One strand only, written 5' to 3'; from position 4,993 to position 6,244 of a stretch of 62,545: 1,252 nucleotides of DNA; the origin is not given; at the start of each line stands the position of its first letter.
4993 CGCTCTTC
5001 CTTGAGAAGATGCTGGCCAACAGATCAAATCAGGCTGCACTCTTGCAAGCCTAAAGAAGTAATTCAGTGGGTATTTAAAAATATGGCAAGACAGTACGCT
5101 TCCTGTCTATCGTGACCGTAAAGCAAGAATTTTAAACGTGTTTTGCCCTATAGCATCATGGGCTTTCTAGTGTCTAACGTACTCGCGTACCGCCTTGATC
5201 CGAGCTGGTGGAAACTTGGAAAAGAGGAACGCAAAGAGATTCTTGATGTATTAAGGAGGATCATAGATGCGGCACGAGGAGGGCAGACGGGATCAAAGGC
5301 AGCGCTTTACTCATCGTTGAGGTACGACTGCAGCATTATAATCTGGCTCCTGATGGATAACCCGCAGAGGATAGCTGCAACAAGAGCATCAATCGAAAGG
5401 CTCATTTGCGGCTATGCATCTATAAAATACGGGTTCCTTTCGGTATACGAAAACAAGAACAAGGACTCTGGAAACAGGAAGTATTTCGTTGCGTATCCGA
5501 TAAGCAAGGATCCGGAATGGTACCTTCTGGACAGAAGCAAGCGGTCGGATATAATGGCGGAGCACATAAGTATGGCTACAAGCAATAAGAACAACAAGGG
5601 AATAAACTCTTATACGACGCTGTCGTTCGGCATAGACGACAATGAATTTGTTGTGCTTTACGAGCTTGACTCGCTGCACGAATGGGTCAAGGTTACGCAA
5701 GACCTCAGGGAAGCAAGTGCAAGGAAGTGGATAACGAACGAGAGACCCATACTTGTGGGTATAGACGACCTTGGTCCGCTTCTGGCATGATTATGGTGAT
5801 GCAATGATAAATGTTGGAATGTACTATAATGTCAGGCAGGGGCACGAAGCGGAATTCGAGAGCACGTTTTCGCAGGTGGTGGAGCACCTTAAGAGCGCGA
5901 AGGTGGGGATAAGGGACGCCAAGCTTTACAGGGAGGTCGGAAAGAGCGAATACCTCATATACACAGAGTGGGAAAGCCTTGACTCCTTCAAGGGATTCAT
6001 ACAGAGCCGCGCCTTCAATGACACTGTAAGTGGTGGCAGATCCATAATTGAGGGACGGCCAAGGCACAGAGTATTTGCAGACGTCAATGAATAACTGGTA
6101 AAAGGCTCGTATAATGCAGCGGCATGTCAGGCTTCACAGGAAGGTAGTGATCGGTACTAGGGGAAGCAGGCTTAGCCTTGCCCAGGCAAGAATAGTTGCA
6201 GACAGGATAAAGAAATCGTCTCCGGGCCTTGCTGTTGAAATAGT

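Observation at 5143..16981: Bacterial-style coproporphyrin-dependent haem gene set clustered in an archaeal genome, together with an AhbD-like radical SAM enzyme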

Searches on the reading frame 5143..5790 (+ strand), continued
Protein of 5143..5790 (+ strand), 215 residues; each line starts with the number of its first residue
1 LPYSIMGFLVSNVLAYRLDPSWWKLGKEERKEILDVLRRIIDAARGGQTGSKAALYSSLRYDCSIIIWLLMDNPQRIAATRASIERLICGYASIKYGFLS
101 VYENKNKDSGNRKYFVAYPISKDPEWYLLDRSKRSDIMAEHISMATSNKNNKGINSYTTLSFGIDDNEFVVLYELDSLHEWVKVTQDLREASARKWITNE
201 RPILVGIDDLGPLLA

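Call 57: search_solved_structures(query=A1, max_evalue=0.001, show_alignments=0)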
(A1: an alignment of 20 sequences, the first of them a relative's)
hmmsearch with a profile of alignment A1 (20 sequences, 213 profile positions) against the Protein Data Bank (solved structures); distinct sequences matched with E-value up to 0.001: 24.
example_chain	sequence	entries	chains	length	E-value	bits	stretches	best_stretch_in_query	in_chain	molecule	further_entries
3dtz_A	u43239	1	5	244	3.8e-64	219.7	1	1-208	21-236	Putative Chlorite dismutase TA0507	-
9mhq_A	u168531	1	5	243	3.6e-32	115.2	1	22-212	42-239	Coproheme decarboxylase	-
9mhr_A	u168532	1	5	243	1.2e-31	113.4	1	22-212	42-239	Coproheme decarboxylase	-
9miq_A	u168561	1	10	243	8.7e-31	110.7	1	22-212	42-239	Coproheme decarboxylase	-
4m09_A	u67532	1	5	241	6.8e-22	81.6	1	8-212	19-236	Chlorite dismutase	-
7q4f_A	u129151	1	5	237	1.8e-21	80.2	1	24-205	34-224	Coproheme decarboxylase from Corynebacterium dipththeriae W183Y mutant in complex with cop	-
6xub_A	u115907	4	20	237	3.6e-21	79.2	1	24-205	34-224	Chlorite dismutase | Coproheme decarboxylase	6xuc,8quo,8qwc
3nn3_A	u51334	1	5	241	6.4e-21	78.4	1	8-212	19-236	Chlorite dismutase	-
3nn4_A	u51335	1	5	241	9.3e-21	77.9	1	8-212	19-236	Chlorite dismutase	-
4m05_A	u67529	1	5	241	1.1e-20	77.6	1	8-212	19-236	Chlorite dismutase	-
3nn1_A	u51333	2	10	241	1.2e-20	77.5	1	8-212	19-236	Chlorite dismutase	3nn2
7q4g_A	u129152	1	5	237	2.2e-19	73.4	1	24-205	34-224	Coproheme decarboxylase from Corynebacterium diphtheriae Y135A mutant in complex with copr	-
4m06_A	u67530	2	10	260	8e-19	71.5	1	8-212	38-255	Chlorite dismutase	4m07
4m08_A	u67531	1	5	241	2.4e-18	70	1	8-212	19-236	Chlorite dismutase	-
5loq_A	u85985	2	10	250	1.5e-16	64.1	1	16-191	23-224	Putative heme-dependent peroxidase lmo2113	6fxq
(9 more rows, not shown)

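Call 58: search_solved_structures(query=A1, max_evalue=1e-21, show_alignments=5)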
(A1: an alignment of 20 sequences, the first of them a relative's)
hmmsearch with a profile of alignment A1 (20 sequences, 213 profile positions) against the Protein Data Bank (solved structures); distinct sequences matched with E-value up to 1e-21: 5.
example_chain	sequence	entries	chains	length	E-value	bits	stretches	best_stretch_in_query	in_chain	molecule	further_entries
3dtz_A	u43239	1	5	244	3.8e-64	219.7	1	1-208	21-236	Putative Chlorite dismutase TA0507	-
9mhq_A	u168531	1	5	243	3.6e-32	115.2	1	22-212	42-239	Coproheme decarboxylase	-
9mhr_A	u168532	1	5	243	1.2e-31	113.4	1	22-212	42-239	Coproheme decarboxylase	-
9miq_A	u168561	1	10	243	8.7e-31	110.7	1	22-212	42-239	Coproheme decarboxylase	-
4m09_A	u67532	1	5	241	6.8e-22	81.6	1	8-212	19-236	Chlorite dismutase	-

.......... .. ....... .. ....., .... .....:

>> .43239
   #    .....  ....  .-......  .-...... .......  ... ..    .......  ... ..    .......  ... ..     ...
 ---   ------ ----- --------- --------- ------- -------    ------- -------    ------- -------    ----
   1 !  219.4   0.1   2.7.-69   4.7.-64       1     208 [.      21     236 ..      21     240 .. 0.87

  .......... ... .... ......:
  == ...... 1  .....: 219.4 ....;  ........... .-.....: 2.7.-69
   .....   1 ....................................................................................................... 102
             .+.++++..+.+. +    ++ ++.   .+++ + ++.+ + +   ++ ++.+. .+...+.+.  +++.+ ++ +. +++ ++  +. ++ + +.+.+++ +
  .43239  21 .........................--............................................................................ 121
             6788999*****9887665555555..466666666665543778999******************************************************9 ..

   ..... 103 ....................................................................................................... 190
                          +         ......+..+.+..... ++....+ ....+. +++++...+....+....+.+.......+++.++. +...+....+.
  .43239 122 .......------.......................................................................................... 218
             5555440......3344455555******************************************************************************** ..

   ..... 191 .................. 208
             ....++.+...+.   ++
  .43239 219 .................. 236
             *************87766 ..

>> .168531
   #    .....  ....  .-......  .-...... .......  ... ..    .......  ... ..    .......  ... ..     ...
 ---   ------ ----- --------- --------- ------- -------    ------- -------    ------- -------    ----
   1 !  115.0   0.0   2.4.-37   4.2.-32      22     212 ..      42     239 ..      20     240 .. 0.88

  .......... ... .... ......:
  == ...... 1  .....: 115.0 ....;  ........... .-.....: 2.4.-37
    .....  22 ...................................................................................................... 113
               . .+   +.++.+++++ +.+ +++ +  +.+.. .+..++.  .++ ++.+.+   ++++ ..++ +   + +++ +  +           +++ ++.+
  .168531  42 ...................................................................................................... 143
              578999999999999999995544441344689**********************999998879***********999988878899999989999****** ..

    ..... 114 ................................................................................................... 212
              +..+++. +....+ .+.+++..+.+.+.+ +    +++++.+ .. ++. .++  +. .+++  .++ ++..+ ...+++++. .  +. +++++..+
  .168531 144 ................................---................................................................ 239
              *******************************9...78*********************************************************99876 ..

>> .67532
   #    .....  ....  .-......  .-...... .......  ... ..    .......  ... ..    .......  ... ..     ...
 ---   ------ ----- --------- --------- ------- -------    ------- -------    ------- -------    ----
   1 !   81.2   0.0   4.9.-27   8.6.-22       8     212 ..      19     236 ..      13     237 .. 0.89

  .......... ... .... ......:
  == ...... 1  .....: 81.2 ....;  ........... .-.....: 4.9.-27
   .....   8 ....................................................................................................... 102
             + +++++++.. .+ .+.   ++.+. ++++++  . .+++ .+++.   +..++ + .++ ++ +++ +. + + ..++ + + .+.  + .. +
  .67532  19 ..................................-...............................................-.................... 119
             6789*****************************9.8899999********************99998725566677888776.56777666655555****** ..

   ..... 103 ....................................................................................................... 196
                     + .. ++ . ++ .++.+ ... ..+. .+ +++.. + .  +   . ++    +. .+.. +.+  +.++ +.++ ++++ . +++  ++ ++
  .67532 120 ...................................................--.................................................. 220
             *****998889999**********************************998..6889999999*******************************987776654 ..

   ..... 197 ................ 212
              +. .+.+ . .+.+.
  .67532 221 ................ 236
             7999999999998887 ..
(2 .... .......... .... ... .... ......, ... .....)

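Call 69: search_protein_families(library=pfam, proteins=[L031:6306-7295:-, L031:7368-8450:+, L031:9355-9900:-, L031:12549-13271:-, L031:13249-14184:-, L031:14168-15316:-, L031:15434-15997:+, L031:16000-16500:+, L031:17600-18442:+, L031:18423-19154:+], max_evalue=0.001)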
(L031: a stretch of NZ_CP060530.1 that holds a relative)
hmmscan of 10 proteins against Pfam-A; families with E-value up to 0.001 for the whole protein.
L031:6306-7295:- (329 aa): 1 family
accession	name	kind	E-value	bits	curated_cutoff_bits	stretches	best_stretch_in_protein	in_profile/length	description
PF01988.24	VIT1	-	1.9e-21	77.3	28.1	2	164-225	2-64/214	VIT family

L031:7368-8450:+ (360 aa): 1 family
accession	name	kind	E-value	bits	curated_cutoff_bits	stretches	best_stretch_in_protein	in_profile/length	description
PF00579.31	tRNA-synt_1b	-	1.3e-37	130.1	21.1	1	30-330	3-288/292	tRNA synthetases class I (W and Y)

L031:9355-9900:- (181 aa): 0 families

L031:12549-13271:- (240 aa): 1 family
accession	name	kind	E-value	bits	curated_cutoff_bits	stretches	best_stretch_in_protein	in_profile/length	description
PF02602.20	HEM4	-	1.6e-17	63.8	27.5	1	30-232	13-230/231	Uroporphyrinogen-III synthase HemD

L031:13249-14184:- (311 aa): 2 families
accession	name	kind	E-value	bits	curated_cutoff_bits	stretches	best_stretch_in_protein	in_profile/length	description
PF01379.25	Porphobil_deam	-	2.5e-59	200.8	22.1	1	12-212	2-205/207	Porphobilinogen deaminase, dipyromethane cofactor binding domain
PF03900.20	Porphobil_deamC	-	6.2e-12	46.1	26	1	229-296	5-72/74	Porphobilinogen deaminase, C-terminal domain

L031:14168-15316:- (382 aa): 1 family
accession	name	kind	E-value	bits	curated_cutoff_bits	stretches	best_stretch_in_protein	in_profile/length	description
PF00579.31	tRNA-synt_1b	-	3.1e-34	119.1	21.1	1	68-342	2-289/292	tRNA synthetases class I (W and Y)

L031:15434-15997:+ (187 aa): 11 families
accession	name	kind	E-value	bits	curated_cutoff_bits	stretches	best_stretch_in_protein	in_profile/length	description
PF08242.18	Methyltransf_12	-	1.6e-10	42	30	1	37-130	1-96/98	Methyltransferase domain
PF13847.12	Methyltransf_31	-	1.7e-09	38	27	1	31-154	2-127/145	Methyltransferase domain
PF13489.12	Methyltransf_23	-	1e-06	29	27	1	22-169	11-163/164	Methyltransferase domain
PF02527.21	GidB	-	2.5e-06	27.4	27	1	27-108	42-124/184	rRNA small subunit methyltransferase G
PF08241.18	Methyltransf_11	-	7e-06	27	21.2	1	38-134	2-95/95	Methyltransferase domain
PF13649.12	Methyltransf_25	-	1.3e-05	26.2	27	1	37-129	2-96/97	Methyltransferase domain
PF02390.23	Methyltransf_4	-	5.8e-05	23.1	24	1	35-92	4-61/173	Putative methyltransferase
PF02353.26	CMAS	-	0.00014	21.7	27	0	28-132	58-162/273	Mycolic acid cyclopropane synthetase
PF01209.24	Ubie_methyltran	-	0.00051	19.9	20.1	0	23-139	38-156/233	ubiE/COQ5 methyltransferase family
PF05175.20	MTS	-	0.00054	20.1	23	1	32-135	31-139/170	Methyltransferase small domain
PF00891.24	Methyltransf_2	-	0.00054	19.8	22.3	1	20-141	50-171/210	O-methyltransferase domain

L031:16000-16500:+ (166 aa): 1 family
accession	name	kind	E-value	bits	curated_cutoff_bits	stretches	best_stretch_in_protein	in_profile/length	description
PF01588.26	tRNA_bind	-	2.1e-24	85.8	27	1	70-164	1-96/96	Putative tRNA binding domain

L031:17600-18442:+ (280 aa): 7 families
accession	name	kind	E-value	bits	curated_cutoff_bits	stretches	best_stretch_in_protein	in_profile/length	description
PF00005.33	ABC_tran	-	4.9e-25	89.2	25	1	18-161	1-137/137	ABC transporter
PF13304.12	AAA_21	-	9.2e-13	49.3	27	2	125-187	230-298/304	AAA domain, putative AbiEii toxin, Type IV TA system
PF13175.12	AAA_15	-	8.2e-06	26.1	32.1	1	18-51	14-47/374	AAA ATPase domain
PF02463.25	SMC_N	-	2.6e-05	24.2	40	1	19-187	16-197/220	RecF/RecN/SMC N terminal domain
PF04310.18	MukB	-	0.00012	22.3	23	1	22-60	21-59/226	MukB N-terminal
PF13476.12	AAA_23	-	0.00023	22.3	27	1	20-48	12-40/201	AAA domain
PF13401.12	AAA_22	-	0.00034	21.4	27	1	27-78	5-56/130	AAA domain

L031:18423-19154:+ (243 aa): 1 family
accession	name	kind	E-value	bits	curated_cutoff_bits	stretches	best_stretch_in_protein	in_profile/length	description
PF01061.29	ABC2_membrane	-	2e-06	28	26.9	1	17-202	10-202/211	ABC-2 type transporter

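Call 71: predict_structure(alignment_id=A1)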
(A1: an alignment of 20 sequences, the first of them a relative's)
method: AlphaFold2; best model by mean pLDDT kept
length: 210 residues; sequences in the alignment: 20
mean_pLDDT: 88.6   pTM: 0.84
mean pLDDT of the five models: 88.6, 88.4, 87.2, 86.3, 84.8
residues with pLDDT >= 90: 114; 70-90: 80; 50-70: 16; < 50: 0
segments of 3 or more residues with pLDDT < 50: none
pLDDT, mean of each block of 10 residues (from residue 1): 89 97 98 95 82 96 94 96 95 87 77 85 86 85 89 70 80 92 87 86 95
secondary structure, 60 per line:
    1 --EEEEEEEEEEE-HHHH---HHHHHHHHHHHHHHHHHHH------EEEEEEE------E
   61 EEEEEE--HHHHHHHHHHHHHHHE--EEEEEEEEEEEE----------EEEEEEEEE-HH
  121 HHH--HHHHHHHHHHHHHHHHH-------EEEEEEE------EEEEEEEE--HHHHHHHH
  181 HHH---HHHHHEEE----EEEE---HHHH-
elements in order: E3-13 H15-18 H22-40 E47-53 E60-66 H69-83 E87-98 E109-117 H119-123 H126-142 E150-156 E163-170 H173-183 H187-191 E192-194 E199-202 H206-209

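Call 74: fold_search(model_id=the predicted structure, library=pdb)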
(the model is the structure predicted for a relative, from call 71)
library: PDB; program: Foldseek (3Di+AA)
matches with E <= 10: 1563; with E <= 0.001: 262
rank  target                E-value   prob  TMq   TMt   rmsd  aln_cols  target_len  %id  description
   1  3dtz_B                4.2e-20  1.00  0.82  0.79   3.4       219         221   39  Crystal structure of Putative Chlorite dismutase TA0507 (released 2008-08-05)
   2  3dtz_C                5.0e-20  1.00  0.83  0.81   3.2       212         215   40  Crystal structure of Putative Chlorite dismutase TA0507 (released 2008-08-05)
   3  3dtz_D                7.6e-20  1.00  0.82  0.78   3.3       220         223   39  Crystal structure of Putative Chlorite dismutase TA0507 (released 2008-08-05)
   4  3dtz_A                7.8e-18  1.00  0.79  0.77   3.3       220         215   38  Crystal structure of Putative Chlorite dismutase TA0507 (released 2008-08-05)
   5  9mhr_E                9.6e-16  1.00  0.80  0.77   3.4       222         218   21  G169L variant of Coproheme Decarboxylase from Streptomyces Coelicolor in complex with Monovinyl, Monopropionate Deuter (released 2025-10-22)
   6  9mhq_C                1.4e-15  1.00  0.78  0.74   3.9       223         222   22  G169V variant of Streptomyces coelicolor coproheme decarboxylase in complex with Monovinyl, Monopropionate Deuteroheme (released 2025-10-22)
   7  9mhr_D                1.5e-15  1.00  0.80  0.77   3.6       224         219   21  G169L variant of Coproheme Decarboxylase from Streptomyces Coelicolor in complex with Monovinyl, Monopropionate Deuter (released 2025-10-22)
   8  9mhr_A                2.2e-15  1.00  0.81  0.79   3.4       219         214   21  G169L variant of Coproheme Decarboxylase from Streptomyces Coelicolor in complex with Monovinyl, Monopropionate Deuter (released 2025-10-22)
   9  9mhr_C                2.6e-15  1.00  0.80  0.78   3.4       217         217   21  G169L variant of Coproheme Decarboxylase from Streptomyces Coelicolor in complex with Monovinyl, Monopropionate Deuter (released 2025-10-22)
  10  9miq_H                2.8e-15  1.00  0.78  0.75   4.1       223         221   20  Wild-type Coproheme Decarboxylase from Streptomyces Coelicolor in complex with Monovinyl, Monopropionate Deuteroheme (released 2025-10-22)
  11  9mhr_B                3.3e-15  1.00  0.80  0.79   3.2       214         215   21  G169L variant of Coproheme Decarboxylase from Streptomyces Coelicolor in complex with Monovinyl, Monopropionate Deuter (released 2025-10-22)
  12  9miq_B                5.1e-15  1.00  0.77  0.73   4.2       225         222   20  Wild-type Coproheme Decarboxylase from Streptomyces Coelicolor in complex with Monovinyl, Monopropionate Deuteroheme (released 2025-10-22)
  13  9mhq_A                5.1e-15  1.00  0.74  0.71   4.4       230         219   20  G169V variant of Streptomyces coelicolor coproheme decarboxylase in complex with Monovinyl, Monopropionate Deuteroheme (released 2025-10-22)
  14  9miq_A                1.1e-14  1.00  0.79  0.76   3.6       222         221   21  Wild-type Coproheme Decarboxylase from Streptomyces Coelicolor in complex with Monovinyl, Monopropionate Deuteroheme (released 2025-10-22)
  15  9mhq_B                1.3e-14  1.00  0.72  0.68   4.6       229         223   20  G169V variant of Streptomyces coelicolor coproheme decarboxylase in complex with Monovinyl, Monopropionate Deuteroheme (released 2025-10-22)
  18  4m09_E                2.7e-14  1.00  0.79  0.71   3.5       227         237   18  Crystal Structure of Mutant Chlorite Dismutase from Candidatus Nitrospira defluvii W146Y R173Q (released 2014-01-15)
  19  4m09_A                4.6e-14  1.00  0.77  0.69   3.7       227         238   18  Crystal Structure of Mutant Chlorite Dismutase from Candidatus Nitrospira defluvii W146Y R173Q (released 2014-01-15)
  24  4m09_C                1.0e-13  1.00  0.79  0.71   3.7       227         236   19  Crystal Structure of Mutant Chlorite Dismutase from Candidatus Nitrospira defluvii W146Y R173Q (released 2014-01-15)
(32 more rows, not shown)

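Call 76: find_related_loci(query=L022:10035-11510:+, collection=metagenome_contigs, flank=8000)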
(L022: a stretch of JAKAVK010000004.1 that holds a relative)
Query L022:10035-11510:+ (491 aa) in metagenome_contigs; peptide patterns used: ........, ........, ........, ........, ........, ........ (x = any residue, [..] = any of these).
202 stretches matched a pattern; 1 encode a relative of the query (tblastn E <= 1e-3); 1 distinct loci.
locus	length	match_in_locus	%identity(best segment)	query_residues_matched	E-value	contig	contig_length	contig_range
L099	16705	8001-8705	23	35-305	3e-7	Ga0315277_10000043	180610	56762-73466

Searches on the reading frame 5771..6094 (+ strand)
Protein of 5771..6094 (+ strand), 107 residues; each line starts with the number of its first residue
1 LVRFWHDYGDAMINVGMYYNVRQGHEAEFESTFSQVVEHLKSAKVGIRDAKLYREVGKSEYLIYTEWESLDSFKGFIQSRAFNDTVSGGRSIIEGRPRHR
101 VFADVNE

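Call 3: search_protein_families(library=pfam, proteins=[window:5771-6094:+], max_evalue=0.01)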
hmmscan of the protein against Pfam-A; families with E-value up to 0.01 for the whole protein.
window:5771-6094:+ (107 aa): 1 family
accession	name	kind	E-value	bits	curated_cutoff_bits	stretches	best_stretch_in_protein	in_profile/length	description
PF03992.22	ABM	-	1.9e-12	47.6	23.1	1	12-86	1-76/78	Antibiotic biosynthesis monooxygenase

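Call 4: search_protein_families(library=ncbifam, proteins=[window:5771-6094:+], max_evalue=0.01)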
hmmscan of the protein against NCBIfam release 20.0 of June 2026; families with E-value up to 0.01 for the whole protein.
window:5771-6094:+ (107 aa): 2 families
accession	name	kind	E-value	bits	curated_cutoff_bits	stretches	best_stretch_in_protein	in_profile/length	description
NF007124.0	PRK09565.1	equivalog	1e-11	45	446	1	7-101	541-635/637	heme-binding protein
NF053649.1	HemeDegHumQ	equivalog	1.6e-05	25.1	130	1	19-105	8-99/102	heme-degrading protein HmuQ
